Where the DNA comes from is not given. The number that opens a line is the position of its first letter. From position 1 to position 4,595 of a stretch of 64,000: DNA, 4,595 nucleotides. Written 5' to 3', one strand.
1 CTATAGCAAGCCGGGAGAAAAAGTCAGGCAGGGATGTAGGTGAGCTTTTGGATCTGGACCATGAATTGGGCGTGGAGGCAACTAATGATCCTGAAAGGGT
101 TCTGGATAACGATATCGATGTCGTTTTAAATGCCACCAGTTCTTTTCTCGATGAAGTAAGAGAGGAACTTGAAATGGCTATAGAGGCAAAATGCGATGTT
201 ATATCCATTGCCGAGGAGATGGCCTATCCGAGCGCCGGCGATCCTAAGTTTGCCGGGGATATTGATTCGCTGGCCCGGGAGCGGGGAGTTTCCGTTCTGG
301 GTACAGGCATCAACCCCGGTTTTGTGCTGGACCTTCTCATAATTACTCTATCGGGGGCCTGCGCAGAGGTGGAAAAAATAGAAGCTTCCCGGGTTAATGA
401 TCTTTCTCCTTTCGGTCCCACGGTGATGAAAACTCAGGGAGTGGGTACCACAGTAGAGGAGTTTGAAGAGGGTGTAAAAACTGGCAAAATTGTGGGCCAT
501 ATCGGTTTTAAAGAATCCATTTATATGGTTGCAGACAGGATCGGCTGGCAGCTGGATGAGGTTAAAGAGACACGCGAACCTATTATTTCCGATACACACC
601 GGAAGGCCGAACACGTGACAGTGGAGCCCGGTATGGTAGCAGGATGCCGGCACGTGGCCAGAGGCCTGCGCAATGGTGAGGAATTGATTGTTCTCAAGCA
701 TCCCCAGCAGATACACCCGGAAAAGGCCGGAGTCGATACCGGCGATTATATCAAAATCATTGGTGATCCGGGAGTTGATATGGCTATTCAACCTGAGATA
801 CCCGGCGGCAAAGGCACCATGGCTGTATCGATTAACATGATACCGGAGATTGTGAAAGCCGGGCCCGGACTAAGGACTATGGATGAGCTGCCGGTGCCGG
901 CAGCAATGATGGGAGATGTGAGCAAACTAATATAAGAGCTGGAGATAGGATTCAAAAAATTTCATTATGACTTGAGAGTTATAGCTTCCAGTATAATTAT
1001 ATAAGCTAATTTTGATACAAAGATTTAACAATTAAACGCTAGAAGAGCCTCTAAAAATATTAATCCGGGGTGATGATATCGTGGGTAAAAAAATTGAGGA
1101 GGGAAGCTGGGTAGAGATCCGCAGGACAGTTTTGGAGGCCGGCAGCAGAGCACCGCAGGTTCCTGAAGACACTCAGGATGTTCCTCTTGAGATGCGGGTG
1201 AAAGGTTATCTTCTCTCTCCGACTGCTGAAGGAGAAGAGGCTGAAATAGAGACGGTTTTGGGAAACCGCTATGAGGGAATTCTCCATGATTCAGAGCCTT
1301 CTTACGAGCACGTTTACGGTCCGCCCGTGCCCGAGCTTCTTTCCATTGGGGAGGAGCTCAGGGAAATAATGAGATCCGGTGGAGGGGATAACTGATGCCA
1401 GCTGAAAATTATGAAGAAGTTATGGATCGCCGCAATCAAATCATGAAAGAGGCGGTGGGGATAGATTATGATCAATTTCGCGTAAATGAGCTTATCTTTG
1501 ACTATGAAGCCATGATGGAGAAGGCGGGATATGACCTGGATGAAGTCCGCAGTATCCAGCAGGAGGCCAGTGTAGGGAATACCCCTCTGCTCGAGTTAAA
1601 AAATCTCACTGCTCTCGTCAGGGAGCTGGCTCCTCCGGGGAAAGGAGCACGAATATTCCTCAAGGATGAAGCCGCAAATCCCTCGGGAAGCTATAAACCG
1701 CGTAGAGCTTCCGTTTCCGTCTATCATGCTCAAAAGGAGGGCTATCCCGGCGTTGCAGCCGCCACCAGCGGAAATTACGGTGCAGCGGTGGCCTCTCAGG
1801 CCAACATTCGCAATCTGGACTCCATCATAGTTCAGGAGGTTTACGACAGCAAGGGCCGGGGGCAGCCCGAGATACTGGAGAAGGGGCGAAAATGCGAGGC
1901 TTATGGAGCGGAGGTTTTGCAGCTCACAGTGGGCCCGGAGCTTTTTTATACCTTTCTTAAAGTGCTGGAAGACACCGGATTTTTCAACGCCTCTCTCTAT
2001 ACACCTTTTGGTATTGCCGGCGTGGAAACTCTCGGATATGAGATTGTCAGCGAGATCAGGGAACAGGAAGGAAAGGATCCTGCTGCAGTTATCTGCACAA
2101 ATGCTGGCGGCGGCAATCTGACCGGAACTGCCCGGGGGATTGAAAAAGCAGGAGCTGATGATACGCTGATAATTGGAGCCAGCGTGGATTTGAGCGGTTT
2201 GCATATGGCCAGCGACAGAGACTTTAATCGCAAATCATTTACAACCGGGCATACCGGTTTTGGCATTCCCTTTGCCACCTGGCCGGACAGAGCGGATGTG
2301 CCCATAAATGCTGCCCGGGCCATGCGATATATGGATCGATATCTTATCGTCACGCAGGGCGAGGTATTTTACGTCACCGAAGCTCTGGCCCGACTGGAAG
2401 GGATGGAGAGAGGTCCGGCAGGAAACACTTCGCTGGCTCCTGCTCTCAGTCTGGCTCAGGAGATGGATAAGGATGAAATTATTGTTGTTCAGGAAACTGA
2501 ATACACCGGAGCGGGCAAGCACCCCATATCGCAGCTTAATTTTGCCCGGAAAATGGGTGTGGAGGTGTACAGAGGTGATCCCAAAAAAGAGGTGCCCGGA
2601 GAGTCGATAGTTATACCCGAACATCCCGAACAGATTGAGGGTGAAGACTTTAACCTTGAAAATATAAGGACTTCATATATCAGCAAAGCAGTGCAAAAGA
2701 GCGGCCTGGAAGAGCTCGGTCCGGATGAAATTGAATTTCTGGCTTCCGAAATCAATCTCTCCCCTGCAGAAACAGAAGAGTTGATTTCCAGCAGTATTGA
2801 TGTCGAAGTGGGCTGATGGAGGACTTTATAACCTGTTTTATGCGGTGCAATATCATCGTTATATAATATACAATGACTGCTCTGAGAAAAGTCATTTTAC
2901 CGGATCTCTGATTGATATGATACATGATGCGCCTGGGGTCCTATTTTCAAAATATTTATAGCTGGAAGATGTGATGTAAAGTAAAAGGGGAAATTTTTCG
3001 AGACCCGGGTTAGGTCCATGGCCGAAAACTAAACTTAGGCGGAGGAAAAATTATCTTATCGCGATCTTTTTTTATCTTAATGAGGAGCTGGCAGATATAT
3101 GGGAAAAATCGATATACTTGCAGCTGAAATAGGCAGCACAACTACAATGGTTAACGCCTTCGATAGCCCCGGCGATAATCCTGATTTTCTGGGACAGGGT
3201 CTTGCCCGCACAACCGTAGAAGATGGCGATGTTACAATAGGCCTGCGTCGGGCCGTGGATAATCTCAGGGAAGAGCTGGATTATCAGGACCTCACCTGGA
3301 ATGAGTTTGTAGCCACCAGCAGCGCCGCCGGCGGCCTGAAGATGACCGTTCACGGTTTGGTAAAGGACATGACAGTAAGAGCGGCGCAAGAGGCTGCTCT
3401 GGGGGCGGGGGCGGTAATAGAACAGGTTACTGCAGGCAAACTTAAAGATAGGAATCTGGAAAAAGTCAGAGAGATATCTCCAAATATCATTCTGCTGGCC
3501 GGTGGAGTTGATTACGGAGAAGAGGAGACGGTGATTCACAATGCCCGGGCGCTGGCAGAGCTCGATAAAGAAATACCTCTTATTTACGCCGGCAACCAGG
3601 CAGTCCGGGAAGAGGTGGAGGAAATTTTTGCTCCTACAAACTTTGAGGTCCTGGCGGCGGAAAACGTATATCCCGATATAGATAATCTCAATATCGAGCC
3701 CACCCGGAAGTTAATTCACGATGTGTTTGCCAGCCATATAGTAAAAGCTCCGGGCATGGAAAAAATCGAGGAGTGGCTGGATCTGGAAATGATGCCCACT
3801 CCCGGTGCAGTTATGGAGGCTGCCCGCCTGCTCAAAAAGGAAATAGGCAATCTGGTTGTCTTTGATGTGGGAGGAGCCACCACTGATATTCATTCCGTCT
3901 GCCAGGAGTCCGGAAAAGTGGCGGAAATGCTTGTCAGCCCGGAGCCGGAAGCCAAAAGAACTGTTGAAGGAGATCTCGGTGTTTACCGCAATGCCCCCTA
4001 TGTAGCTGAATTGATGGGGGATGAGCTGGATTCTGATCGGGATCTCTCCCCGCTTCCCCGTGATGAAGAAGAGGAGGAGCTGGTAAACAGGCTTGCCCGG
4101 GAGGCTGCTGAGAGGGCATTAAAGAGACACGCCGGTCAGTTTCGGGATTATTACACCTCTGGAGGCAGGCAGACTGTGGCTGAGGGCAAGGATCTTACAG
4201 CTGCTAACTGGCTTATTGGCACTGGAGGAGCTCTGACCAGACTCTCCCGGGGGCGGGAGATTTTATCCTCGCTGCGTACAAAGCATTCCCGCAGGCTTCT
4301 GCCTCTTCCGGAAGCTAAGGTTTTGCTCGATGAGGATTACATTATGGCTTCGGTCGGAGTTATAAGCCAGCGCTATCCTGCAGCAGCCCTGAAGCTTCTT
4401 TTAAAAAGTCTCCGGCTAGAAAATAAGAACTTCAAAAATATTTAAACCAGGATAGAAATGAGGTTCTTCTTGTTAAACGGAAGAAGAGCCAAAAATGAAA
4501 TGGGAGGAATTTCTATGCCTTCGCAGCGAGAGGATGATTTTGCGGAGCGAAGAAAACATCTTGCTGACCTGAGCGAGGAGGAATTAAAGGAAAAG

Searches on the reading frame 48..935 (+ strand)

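Call 63: search_protein_families(library=pfam, proteins=[window:48-935:+], max_evalue=1e-10)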
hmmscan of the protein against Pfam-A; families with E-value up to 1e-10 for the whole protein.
window:48-935:+ (295 aa): 1 family
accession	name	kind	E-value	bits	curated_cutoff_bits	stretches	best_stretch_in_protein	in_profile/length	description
PF19328.4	DAP_DH_C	-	3.2e-99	331.1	23.3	1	92-294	1-203/206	2,4-diaminopentanoate dehydrogenase C-terminal domain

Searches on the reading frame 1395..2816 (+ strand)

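Call 63: search_protein_families(library=pfam, proteins=[window:1395-2816:+], max_evalue=1e-10)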
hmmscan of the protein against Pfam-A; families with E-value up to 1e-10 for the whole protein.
window:1395-2816:+ (473 aa): 1 family
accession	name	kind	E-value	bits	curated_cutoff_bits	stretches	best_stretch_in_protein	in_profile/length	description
PF00291.31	PALP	-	9.2e-46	156.9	35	1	59-365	4-291/295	Pyridoxal-phosphate dependent enzyme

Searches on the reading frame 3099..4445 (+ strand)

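Call 63: search_protein_families(library=pfam, proteins=[window:3099-4445:+], max_evalue=1e-10)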
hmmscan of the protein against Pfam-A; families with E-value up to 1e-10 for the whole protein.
window:3099-4445:+ (448 aa): 1 family
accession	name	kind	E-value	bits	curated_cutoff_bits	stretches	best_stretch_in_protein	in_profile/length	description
PF13941.12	MutL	-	4.8e-159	530.4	27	1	6-437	1-449/450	MutL protein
